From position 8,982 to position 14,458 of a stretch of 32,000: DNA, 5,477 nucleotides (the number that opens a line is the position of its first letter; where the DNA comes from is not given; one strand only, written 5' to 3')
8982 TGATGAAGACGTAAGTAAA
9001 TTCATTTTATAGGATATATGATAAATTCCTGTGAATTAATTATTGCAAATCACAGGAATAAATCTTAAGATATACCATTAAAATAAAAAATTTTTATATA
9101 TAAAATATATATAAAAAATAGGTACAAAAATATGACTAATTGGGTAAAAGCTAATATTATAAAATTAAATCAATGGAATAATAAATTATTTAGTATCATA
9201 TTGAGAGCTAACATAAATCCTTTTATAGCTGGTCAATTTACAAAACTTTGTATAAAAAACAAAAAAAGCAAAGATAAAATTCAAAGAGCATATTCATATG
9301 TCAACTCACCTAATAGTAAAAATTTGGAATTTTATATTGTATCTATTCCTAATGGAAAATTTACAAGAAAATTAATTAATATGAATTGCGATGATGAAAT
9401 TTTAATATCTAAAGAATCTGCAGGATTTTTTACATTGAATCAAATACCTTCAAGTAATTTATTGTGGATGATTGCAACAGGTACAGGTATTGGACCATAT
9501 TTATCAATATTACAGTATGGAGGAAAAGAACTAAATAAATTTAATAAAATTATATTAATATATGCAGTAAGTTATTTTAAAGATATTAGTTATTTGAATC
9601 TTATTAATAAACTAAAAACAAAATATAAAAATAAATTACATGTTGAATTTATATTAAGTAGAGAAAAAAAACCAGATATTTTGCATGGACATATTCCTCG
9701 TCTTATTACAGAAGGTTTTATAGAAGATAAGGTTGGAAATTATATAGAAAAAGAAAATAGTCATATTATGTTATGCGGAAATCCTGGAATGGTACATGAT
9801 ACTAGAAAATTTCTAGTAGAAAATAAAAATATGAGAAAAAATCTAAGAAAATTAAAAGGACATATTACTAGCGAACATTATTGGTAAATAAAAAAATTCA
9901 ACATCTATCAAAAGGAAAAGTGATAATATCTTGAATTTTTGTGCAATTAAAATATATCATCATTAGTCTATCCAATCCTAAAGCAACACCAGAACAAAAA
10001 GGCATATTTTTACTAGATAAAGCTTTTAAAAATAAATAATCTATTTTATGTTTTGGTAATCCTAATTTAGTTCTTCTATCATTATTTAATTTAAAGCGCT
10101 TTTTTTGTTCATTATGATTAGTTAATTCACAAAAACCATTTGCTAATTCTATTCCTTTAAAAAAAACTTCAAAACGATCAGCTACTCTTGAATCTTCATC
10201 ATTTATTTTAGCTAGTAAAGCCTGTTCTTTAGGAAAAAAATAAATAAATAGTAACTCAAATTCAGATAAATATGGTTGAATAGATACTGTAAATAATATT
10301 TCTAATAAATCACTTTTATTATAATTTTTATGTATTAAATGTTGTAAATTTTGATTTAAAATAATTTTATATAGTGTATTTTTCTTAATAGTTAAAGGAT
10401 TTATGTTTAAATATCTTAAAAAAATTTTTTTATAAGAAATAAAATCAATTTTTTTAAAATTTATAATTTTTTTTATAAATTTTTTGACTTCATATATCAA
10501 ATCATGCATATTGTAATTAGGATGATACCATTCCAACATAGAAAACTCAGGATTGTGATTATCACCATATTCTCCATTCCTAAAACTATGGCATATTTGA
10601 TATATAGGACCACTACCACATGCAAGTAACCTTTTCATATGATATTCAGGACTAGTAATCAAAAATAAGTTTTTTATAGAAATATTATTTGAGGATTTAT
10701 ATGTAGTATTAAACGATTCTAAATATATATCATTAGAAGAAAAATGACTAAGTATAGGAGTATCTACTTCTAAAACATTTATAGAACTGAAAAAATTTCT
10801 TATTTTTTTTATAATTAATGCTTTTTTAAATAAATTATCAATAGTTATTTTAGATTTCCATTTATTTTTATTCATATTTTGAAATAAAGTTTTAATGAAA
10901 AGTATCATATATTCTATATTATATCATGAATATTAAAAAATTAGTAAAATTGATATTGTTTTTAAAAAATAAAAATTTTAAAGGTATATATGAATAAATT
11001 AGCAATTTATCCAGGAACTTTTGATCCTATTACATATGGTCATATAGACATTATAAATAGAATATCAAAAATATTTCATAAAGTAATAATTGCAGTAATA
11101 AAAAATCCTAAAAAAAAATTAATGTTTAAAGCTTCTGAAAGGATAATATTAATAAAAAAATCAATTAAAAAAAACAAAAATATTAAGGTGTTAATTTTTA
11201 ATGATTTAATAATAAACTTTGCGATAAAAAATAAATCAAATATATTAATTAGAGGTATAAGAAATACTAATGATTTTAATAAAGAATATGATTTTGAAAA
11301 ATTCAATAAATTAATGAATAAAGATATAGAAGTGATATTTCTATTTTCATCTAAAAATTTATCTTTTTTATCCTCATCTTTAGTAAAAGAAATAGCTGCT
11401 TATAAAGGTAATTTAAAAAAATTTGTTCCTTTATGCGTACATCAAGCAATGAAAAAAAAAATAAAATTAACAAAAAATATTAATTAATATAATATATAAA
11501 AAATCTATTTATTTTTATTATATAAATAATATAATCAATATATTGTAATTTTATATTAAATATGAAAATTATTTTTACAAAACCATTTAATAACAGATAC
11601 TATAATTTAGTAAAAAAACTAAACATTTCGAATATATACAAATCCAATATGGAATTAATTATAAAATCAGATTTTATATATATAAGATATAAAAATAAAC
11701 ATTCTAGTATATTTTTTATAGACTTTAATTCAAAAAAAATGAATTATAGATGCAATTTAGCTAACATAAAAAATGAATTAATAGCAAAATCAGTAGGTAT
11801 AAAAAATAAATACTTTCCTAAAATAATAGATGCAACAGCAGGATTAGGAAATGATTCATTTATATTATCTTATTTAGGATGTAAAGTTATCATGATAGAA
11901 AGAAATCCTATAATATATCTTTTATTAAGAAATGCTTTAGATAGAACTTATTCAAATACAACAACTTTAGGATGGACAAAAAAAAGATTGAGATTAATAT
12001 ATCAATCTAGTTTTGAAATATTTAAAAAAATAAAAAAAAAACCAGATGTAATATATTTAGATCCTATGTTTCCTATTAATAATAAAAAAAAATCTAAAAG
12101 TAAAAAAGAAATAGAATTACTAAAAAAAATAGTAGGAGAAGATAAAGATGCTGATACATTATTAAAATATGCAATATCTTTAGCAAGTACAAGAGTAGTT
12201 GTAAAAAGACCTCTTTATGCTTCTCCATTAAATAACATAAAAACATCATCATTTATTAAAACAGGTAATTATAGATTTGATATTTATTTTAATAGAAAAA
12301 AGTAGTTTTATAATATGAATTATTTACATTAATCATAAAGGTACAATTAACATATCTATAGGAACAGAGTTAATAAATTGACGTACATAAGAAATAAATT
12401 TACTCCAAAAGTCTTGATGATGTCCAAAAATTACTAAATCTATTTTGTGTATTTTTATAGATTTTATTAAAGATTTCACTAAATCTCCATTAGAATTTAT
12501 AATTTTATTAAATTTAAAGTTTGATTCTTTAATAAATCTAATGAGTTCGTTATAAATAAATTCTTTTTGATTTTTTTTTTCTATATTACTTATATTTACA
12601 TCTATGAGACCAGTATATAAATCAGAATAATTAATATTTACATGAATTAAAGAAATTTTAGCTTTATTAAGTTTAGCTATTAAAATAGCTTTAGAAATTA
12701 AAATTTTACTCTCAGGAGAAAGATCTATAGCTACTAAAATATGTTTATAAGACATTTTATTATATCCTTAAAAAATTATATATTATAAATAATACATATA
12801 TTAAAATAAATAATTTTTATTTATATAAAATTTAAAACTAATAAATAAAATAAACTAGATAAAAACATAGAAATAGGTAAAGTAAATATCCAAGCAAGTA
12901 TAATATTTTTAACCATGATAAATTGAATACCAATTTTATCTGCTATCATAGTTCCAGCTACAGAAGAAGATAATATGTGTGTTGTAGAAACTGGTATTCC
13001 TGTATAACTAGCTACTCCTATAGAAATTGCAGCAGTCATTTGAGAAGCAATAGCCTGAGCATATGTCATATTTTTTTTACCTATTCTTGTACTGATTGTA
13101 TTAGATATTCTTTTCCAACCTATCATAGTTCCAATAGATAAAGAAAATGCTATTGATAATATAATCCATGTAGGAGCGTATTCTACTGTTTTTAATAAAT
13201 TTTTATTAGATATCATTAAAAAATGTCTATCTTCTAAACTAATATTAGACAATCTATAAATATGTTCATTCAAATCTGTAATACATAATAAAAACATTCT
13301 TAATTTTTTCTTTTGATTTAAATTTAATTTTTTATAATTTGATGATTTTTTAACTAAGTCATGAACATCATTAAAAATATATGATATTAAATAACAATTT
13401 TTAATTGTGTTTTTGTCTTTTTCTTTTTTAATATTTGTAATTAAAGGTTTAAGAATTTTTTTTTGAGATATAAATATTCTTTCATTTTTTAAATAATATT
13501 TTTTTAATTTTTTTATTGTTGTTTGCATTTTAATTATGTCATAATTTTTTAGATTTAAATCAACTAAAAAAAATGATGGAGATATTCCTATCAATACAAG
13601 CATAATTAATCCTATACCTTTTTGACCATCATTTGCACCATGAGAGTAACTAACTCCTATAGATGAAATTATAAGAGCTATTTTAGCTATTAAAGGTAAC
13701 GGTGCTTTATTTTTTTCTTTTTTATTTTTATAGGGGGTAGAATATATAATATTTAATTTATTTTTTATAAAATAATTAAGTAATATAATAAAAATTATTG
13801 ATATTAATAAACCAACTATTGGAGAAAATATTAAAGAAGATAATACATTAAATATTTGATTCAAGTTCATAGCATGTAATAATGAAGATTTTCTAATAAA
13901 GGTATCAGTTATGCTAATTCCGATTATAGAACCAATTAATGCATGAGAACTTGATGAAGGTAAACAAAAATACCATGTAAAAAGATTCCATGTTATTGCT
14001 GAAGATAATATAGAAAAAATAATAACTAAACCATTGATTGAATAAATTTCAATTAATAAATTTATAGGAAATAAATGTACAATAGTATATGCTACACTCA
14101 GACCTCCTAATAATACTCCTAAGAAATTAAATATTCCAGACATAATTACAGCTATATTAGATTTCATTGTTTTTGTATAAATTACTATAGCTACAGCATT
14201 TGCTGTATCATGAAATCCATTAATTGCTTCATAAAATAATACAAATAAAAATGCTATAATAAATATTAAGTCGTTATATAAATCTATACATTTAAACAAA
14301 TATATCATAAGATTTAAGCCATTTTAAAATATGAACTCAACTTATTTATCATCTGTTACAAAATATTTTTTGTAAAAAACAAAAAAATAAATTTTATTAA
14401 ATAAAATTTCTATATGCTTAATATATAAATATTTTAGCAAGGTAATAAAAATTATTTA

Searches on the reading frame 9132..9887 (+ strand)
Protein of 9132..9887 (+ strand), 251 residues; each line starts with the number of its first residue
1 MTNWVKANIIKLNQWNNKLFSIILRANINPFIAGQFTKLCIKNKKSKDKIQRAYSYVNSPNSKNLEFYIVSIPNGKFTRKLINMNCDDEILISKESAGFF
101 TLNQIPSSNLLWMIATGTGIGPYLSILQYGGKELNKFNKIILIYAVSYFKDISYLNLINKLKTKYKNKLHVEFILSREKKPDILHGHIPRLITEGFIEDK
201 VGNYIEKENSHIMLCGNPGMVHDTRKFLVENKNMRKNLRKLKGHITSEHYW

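Call 60: search_protein_families(library=ncbifam, proteins=[window:9132-9887:+], max_evalue=1e-10)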
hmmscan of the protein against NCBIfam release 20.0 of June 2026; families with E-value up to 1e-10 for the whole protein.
window:9132-9887:+ (251 aa): 9 families
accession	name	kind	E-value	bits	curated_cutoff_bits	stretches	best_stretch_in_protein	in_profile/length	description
NF008178.0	PRK10926.1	equivalog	2.7e-97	324.9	390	1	1-251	1-248/248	ferredoxin--NADP(+) reductase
NF040810.1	BenC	equivalog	2.4e-20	73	430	1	5-232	105-319/333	benzoate 1,2-dioxygenase electron transfer component BenC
NF045803.1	MethMoxFADbindMmoC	equivalog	8.7e-17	60.9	500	1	28-228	137-325/343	aromatic/alkene monooxygenase hydroxylase FAD-binding subunit MmoC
TIGR02160.1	PA_CoA_Oxy5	hypoth_equivalog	2.1e-16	59.7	420.8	1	31-229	33-227/352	1,2-phenylacetyl-CoA epoxidase subunit PaaE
NF006220.0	PRK08345.1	subfamily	1.8e-14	53.7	395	1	30-232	42-240/294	cytochrome-c3 hydrogenase subunit gamma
NF008822.0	PRK11872.1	equivalog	4.7e-14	52.1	402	1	31-233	137-325/341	anthranilate 1,2-dioxygenase electron transfer component AntC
NF007964.0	PRK10684.1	equivalog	1.1e-12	47.6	383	1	17-227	22-221/333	NADH oxidoreductase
NF009805.0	PRK13289.1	equivalog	6.1e-11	41.9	432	1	27-231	181-380/399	NO-inducible flavohemoprotein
NF058510.1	bifunc_CpcD_PetH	exception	6.9e-11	41.5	635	1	81-229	225-377/405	bifunctional rod-capping linker CpcD/ferredoxin--NADP reductase PetH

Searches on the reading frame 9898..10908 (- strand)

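Call 60: search_protein_families(library=ncbifam, proteins=[window:9898-10908:-], max_evalue=1e-10)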
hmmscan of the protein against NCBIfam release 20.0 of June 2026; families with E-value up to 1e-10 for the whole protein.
window:9898-10908:- (336 aa): 10 families
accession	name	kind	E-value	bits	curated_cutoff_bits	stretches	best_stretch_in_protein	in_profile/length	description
NF006828.0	PRK09350.1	equivalog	4.4e-122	407.4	264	1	13-336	3-325/325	elongation factor P--(R)-beta-lysine ligase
TIGR00462.1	genX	equivalog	2.5e-106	355.6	286.9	1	28-331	3-304/304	EF-P lysine aminoacylase EpmA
NF001756.1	PRK00484.1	subfamily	6.3e-50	170.2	468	1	25-333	168-484/488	lysine--tRNA ligase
TIGR00499.1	lysS_bact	equivalog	2e-49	168.5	427.6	1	24-333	170-491/496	lysine--tRNA ligase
NF002821.0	PRK02983.1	equivalog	2.5e-29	101.9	742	2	24-147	776-894/1102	bifunctional lysylphosphatidylglycerol synthetase/lysine--tRNA ligase LysX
NF009101.0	PRK12445.1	subfamily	2.3e-28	99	1026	2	220-334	388-501/505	lysine--tRNA ligase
TIGR00459.1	aspS_bact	equivalog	3.8e-16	58.6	373.85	0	231-332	458-555/586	aspartate--tRNA ligase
NF001750.0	PRK00476.1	equivalog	8.1e-15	54.1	443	0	226-333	457-559/590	aspartate--tRNA ligase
NF003483.0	PRK05159.1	equivalog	2.4e-13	49.8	353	1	29-335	140-433/438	aspartate--tRNA(Asn) ligase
NF009460.0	PRK12820.1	equivalog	1.3e-11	43.4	1379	0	24-142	171-283/723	bifunctional aspartyl-tRNA synthetase/aspartyl/glutamyl-tRNA amidotransferase subunit C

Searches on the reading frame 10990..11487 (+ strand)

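Call 60: search_protein_families(library=ncbifam, proteins=[window:10990-11487:+], max_evalue=1e-10)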
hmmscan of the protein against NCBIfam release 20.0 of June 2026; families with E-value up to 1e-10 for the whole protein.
window:10990-11487:+ (165 aa): 2 families
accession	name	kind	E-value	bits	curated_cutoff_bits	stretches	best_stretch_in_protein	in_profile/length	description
TIGR01510.1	coaD_prev_kdtB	equivalog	2.3e-52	177.1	103.3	1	5-157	2-154/155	pantetheine-phosphate adenylyltransferase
TIGR00125.1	cyt_tran_rel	domain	2.1e-14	53.5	27.7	1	5-62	2-63/65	adenylyltransferase/cytidyltransferase family protein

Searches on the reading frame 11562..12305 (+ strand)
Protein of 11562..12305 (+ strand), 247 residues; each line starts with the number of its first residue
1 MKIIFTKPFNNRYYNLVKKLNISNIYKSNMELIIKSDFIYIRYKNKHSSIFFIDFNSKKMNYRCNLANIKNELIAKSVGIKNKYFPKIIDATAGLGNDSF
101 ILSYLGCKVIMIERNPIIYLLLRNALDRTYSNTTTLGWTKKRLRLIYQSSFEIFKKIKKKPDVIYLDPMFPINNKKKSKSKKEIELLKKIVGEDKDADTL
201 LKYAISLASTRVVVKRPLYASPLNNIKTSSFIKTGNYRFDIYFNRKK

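Call 60: search_protein_families(library=ncbifam, proteins=[window:11562-12305:+], max_evalue=1e-10)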
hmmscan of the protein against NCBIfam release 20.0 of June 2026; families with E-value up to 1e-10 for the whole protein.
window:11562-12305:+ (247 aa): 1 family
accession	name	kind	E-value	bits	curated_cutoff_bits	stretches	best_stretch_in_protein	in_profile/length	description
NF008012.0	PRK10742.1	equivalog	1.6e-64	217.6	422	1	17-244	20-247/250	16S rRNA (guanine(1516)-N(2))-methyltransferase RsmJ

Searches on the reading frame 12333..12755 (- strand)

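Call 60: search_protein_families(library=ncbifam, proteins=[window:12333-12755:-], max_evalue=1e-10)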
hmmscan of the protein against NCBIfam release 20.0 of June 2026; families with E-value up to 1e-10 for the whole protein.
window:12333-12755:- (140 aa): 3 families
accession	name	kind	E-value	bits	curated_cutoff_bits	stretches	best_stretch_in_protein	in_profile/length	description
NF011698.0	PRK15118.1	equivalog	4.8e-50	169.5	202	1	1-140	1-139/144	universal stress protein UspA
NF007512.0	PRK10116.1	equivalog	1.5e-21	76.9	167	1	1-140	1-139/142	universal stress protein UspC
NF007436.0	PRK09982.1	equivalog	5.9e-20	71.9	203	1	1-140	1-139/142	universal stress protein UspD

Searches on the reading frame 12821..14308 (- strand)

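Call 60: search_protein_families(library=ncbifam, proteins=[window:12821-14308:-], max_evalue=1e-10)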
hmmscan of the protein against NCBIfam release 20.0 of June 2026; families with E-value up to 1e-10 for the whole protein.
window:12821-14308:- (495 aa): 1 family
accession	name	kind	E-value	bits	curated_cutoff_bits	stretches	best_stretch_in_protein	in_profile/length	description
NF033774.1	phos_trans_PitA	exception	1e-185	618.2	800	1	1-495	1-498/498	inorganic phosphate transporter PitA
